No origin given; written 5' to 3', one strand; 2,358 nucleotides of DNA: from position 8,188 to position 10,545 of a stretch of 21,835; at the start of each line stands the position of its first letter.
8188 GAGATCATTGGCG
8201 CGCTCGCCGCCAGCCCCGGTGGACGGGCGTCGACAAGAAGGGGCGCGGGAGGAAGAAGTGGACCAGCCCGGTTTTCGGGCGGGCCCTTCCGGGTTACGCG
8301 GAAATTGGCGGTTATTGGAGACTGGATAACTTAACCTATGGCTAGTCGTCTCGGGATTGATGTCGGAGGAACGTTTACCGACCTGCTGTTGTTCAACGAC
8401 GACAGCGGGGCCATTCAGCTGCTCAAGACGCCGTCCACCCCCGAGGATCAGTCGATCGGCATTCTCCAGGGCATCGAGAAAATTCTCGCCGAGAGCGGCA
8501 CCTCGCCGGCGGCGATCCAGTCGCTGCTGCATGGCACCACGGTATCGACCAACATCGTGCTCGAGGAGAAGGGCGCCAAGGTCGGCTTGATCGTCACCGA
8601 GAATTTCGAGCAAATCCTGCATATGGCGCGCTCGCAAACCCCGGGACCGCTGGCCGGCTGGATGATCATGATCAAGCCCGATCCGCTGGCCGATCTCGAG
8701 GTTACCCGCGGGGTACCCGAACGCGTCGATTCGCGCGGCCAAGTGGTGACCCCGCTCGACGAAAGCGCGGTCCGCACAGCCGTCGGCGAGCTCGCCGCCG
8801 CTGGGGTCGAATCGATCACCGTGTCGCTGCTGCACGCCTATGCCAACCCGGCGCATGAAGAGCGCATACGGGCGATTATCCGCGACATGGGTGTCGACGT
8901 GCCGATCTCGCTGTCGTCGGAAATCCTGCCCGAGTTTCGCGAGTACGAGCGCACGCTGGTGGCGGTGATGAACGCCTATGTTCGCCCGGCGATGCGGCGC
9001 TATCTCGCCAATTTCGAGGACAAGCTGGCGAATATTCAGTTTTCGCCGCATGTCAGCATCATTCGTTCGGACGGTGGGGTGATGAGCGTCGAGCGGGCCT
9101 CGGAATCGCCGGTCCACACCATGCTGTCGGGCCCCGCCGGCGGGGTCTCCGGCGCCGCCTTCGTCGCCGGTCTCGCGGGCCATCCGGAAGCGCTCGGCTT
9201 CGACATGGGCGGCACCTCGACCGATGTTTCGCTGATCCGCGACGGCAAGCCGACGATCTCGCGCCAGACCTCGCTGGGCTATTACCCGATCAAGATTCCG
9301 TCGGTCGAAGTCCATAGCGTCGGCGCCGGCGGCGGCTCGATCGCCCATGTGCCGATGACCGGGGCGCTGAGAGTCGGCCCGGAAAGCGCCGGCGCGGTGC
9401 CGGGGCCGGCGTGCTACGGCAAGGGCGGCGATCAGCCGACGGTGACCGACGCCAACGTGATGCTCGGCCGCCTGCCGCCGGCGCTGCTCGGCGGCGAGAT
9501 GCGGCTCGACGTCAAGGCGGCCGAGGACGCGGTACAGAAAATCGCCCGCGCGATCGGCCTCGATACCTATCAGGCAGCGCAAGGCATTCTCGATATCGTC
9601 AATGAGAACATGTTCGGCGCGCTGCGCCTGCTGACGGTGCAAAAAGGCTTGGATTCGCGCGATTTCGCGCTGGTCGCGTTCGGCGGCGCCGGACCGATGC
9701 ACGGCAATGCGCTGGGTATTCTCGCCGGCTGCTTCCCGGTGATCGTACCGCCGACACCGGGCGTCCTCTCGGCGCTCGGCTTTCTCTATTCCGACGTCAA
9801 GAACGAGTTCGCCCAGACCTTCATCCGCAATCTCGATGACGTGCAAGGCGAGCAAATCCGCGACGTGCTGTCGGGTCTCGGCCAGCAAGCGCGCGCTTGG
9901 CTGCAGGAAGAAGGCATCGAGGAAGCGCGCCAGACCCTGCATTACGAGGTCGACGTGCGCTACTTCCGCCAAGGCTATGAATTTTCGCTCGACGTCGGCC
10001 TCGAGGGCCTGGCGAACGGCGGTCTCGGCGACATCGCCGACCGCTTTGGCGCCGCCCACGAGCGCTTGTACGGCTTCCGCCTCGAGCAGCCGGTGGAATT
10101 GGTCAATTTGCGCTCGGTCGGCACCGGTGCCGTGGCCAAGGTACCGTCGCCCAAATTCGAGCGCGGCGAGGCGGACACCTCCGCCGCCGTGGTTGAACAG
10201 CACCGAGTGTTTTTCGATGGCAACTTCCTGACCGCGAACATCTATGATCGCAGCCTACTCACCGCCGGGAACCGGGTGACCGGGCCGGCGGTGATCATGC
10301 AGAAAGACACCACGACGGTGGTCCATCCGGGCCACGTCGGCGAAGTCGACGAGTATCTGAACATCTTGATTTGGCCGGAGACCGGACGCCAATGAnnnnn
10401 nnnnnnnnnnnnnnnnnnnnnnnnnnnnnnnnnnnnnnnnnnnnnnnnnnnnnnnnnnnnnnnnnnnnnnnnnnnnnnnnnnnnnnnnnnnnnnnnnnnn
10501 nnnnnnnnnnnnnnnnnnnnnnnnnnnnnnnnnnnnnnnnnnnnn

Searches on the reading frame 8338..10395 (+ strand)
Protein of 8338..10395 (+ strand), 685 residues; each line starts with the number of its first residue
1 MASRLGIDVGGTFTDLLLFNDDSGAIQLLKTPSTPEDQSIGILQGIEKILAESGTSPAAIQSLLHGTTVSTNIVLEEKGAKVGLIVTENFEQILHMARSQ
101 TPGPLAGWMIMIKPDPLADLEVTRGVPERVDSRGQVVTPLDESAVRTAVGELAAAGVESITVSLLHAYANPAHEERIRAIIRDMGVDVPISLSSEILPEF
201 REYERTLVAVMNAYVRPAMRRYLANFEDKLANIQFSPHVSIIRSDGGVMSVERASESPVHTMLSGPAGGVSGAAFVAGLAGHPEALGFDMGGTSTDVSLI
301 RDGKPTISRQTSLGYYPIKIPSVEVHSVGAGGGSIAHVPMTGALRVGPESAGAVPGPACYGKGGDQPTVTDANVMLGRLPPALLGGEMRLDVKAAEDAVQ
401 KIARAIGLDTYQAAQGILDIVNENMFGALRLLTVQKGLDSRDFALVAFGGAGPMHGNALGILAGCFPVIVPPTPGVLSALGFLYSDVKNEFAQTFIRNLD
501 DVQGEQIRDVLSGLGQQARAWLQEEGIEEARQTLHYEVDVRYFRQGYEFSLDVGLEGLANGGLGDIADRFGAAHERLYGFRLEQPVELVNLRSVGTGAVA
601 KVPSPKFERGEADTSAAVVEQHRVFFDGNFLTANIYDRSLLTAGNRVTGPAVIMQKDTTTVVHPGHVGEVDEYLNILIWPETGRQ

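Call 7: search_protein_families(library=pfam, proteins=[window:8338-10395:+], max_evalue=0.01)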
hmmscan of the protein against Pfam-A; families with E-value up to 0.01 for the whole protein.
window:8338-10395:+ (685 aa): 5 families
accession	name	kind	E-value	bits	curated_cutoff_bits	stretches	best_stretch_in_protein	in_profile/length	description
PF01968.24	Hydantoinase_A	-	8.5e-96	321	22.9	1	205-490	1-290/291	Hydantoinase/oxoprolinase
PF05378.19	Hydant_A_N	-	1.8e-51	174.8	25.2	1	4-184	1-175/176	Hydantoinase/oxoprolinase N-terminal region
PF19278.4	Hydant_A_C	-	4.2e-13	49.5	21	1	504-673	11-185/193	Hydantoinase/oxoprolinase C-terminal domain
PF01869.26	BcrAD_BadFG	-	3.4e-05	23.9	31.5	0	5-67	1-69/271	BadF/BadG/BcrA/BcrD ATPase family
PF13941.12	MutL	-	0.0021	17.3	27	0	262-310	221-271/450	MutL protein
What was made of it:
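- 8338..10395 (+): HyuA (Hydantoinase_A, ATP-binding subunit). Its TGA overlaps the HyuB ATG at 10392-10395, another ATGA junction. Pfam Hydant_A_N/Hydantoinase_A/Hydant_A_C (call 7).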

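Call 11: search_protein_families(library=ncbifam, proteins=[window:8338-10395:+], max_evalue=0.001)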
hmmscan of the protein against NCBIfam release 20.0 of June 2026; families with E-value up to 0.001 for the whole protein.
window:8338-10395:+ (685 aa): 3 families
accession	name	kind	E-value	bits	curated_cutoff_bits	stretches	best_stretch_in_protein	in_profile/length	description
NF050156.1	CapLactmsAlpCapA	equivalog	8.3e-160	533.3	1000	1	4-672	2-679/689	caprolactamase subunit alpha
NF042975.2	AcphenoCarb_ApcC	equivalog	5.5e-97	325.7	1500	1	5-673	11-704/733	acetophenone carboxylase subunit gamma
NF042960.1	AcphenoCarb_ApcA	equivalog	3.2e-70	237.2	1250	1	6-676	5-653/658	acetophenone carboxylase subunit alpha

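Call 59: search_solved_structures(query=window:8338-10395:+, max_evalue=0.00001)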
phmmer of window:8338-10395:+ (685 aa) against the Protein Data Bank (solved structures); distinct sequences matched with E-value up to 0.00001: 6.
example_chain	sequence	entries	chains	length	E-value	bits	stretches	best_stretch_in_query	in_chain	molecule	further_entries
7hk5_A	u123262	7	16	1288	9.5e-136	457.1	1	3-678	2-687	N-methylhydantoinase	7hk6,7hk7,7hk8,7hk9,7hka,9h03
6yra_A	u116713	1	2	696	1.1e-114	387.5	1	4-668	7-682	5-oxoprolinase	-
5l9w_B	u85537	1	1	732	3.8e-92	313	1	4-670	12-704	Acetophenone carboxylase gamma subunit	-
5m45_B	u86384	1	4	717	7.5e-80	272.4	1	5-665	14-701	Acetone carboxylase beta subunit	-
5svb_B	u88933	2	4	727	2.1e-79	271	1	5-665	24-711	Acetone carboxylase beta subunit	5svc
5l9w_b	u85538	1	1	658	1.1e-58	202.5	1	6-673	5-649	Acetophenone carboxylase alpha subunit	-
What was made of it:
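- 8338..10395 (+): PDB 7hk5 9.5e-136 (call 59).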
